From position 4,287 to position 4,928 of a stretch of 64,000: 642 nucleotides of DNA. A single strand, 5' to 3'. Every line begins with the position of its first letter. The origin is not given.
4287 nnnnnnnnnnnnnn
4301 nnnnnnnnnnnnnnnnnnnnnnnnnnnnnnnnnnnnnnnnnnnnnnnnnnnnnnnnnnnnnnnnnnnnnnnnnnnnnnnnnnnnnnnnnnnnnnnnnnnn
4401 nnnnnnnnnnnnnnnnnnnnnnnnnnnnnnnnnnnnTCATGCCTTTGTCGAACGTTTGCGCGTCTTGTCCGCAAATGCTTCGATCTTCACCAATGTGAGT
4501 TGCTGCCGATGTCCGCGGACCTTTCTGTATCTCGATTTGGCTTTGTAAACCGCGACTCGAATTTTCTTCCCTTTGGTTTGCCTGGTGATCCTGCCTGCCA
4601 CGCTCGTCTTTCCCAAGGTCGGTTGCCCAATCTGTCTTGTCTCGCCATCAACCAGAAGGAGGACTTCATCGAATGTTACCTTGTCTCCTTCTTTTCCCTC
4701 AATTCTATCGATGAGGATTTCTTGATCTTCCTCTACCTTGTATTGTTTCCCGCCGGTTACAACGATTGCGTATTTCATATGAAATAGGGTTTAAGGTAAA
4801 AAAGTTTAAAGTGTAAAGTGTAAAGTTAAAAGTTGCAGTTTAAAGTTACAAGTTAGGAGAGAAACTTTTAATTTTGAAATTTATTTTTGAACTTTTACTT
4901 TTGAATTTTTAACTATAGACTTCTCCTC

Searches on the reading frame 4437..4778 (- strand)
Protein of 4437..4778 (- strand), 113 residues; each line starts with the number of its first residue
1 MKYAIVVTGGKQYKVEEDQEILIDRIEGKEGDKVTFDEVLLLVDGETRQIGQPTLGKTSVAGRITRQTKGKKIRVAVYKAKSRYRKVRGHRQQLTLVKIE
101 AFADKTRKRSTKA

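Call 8: search_protein_families(library=pfam, proteins=[window:4437-4778:-])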
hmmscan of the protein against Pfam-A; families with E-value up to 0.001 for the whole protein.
window:4437-4778:- (113 aa): 1 family
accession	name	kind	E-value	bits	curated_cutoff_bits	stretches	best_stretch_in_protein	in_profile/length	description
PF00829.26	Ribosomal_L21p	-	4.1e-30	104.4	27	1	3-101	2-98/99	Ribosomal prokaryotic L21 protein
